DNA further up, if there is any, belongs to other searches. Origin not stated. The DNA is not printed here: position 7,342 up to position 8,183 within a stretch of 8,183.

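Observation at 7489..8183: CbbX/SpoVK-type AAA+ ATPase in a eukaryotic context, with a deviant P-loop (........: Ala replaces the second invariant Gly)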

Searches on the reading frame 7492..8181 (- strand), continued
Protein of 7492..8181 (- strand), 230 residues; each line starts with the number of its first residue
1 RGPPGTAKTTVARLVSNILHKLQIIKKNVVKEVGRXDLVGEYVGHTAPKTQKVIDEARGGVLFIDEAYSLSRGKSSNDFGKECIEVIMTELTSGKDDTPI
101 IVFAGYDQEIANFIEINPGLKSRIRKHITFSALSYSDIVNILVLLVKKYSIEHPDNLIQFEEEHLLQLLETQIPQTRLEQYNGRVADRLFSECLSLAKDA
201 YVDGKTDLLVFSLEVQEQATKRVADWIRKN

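Call 48: find_encoding_contigs(protein=P0128, flank=6000, max_places=2)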
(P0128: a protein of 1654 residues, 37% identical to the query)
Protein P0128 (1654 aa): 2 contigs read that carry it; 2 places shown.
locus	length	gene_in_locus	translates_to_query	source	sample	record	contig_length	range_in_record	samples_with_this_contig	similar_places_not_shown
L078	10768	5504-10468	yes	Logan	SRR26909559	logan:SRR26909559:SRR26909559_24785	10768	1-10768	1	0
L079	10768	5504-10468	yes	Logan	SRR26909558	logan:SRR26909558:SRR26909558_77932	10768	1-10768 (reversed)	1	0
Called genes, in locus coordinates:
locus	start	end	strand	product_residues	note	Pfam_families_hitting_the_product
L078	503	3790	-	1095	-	PF01855:POR_N, PF01558:POR (weak), PF00667:FAD_binding_1, PF00175:NAD_binding_1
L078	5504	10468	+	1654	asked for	PF00004:AAA, PF17866:AAA_lid_6 (weak), PF00004:AAA, PF05496:RuvB_N (weak), PF17866:AAA_lid_6 (weak), PF00004:AAA, PF17866:AAA_lid_6, PF00004:AAA, +41 more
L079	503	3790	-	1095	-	PF01855:POR_N, PF01558:POR (weak), PF00667:FAD_binding_1, PF00175:NAD_binding_1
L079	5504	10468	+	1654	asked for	PF00004:AAA, PF17866:AAA_lid_6 (weak), PF00004:AAA, PF05496:RuvB_N (weak), PF17866:AAA_lid_6 (weak), PF00004:AAA, PF17866:AAA_lid_6, PF00004:AAA, +41 more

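Call 59: predict_structure(alignment_id=A2)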
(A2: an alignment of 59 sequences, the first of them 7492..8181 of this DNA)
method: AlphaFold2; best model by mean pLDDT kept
length: 230 residues; sequences in the alignment: 59
mean_pLDDT: 74.3   pTM: 0.64
mean pLDDT of the five models: 74.3, 71.7, 70.9, 70.4, 69.3
residues with pLDDT >= 90: 90; 70-90: 47; 50-70: 50; < 50: 43
segments of 3 or more residues with pLDDT < 50: 152-154, 156-160, 173-181, 204-216, 226-230
pLDDT, mean of each block of 10 residues (from residue 1): 78 85 94 95 93 97 95 76 95 94 92 92 87 73 66 50 56 49 52 53 43 46 49
secondary structure, 60 per line:
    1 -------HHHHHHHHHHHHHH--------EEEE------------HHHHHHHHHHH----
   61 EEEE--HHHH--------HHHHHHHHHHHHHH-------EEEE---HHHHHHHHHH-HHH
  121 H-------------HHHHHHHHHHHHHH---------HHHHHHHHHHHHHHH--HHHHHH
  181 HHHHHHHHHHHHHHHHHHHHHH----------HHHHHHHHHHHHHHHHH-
elements in order: H8-21 E30-33 H46-56 E61-64 H67-70 H79-92 E100-103 H107-116 H118-121 H135-148 H158-172 H175-202 H213-229

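Call 61: fold_search(model_id=the predicted structure, library=pdb)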
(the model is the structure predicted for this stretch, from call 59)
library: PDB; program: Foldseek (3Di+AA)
matches with E <= 10: 840; with E <= 0.001: 32
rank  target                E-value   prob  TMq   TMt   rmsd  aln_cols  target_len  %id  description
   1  3syk_B                4.2e-12  1.00  0.60  0.49   8.5       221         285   32  Crystal structure of the AAA+ protein CbbX, selenomethionine structure (released 2011-11-09)
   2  3syk_A                2.6e-11  1.00  0.54  0.43   3.7       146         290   42  Crystal structure of the AAA+ protein CbbX, selenomethionine structure (released 2011-11-09)
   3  3zuh_A                7.4e-11  1.00  0.57  0.47   7.2       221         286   32  Negative stain EM Map of the AAA protein CbbX, a red-type Rubisco activase from R. sphaeroides (released 2011-11-09)
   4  3syl_B                7.9e-11  1.00  0.60  0.49   8.5       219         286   32  Crystal structure of the AAA+ protein CbbX, native structure (released 2011-11-09)
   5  8u9q_D                3.1e-05  1.00  0.56  0.26   6.7       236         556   18  Cdc48-Shp1 unfolding native substrate, Class 6 (released 2024-11-06)
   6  8u8i_D                7.0e-05  1.00  0.58  0.28   5.9       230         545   18  Cdc48-Shp1 unfolding native substrate, Class 4 (released 2024-11-06)
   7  7swl_C                9.3e-05  1.00  0.52  0.24   8.2       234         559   21  CryoEM structure of the N-terminal-deleted Rix7 AAA-ATPase (released 2022-03-02)
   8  7mhs_B                1.2e-04  1.00  0.56  0.27   5.9       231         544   19  Structure of p97 (subunits A to E) with substrate engaged (released 2022-05-11)
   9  9bji_D                1.4e-04  1.00  0.55  0.26   6.0       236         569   19  Cryo-EM structure of apo NVL (released 2026-01-21)
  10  6pek_A                1.5e-04  1.00  0.49  0.41  10.5       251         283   18  Structure of Spastin Hexamer (Subunit A-E) in complex with substrate peptide (released 2019-12-04)
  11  7swl_B                1.8e-04  1.00  0.54  0.26   7.2       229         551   23  CryoEM structure of the N-terminal-deleted Rix7 AAA-ATPase (released 2022-03-02)
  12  8ub4_D                2.4e-04  1.00  0.54  0.25   6.9       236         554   19  Cdc48-Shp1 unfolding native substrate, consensus structure (released 2024-11-06)
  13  6p07_C                2.7e-04  1.00  0.53  0.42   6.9       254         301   18  Spastin hexamer in complex with substrate (released 2019-06-12)
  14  8vxt_A                2.8e-04  1.00  0.53  0.44   7.2       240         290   16  Cryo-EM structure of mammalian Thorase filament, 3-layer refinement (released 2024-12-11)
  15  7z34_m                3.0e-04  1.00  0.47  0.17   3.8       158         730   22  Structure of pre-60S particle bound to DRG1(AFG2). (released 2022-09-21)
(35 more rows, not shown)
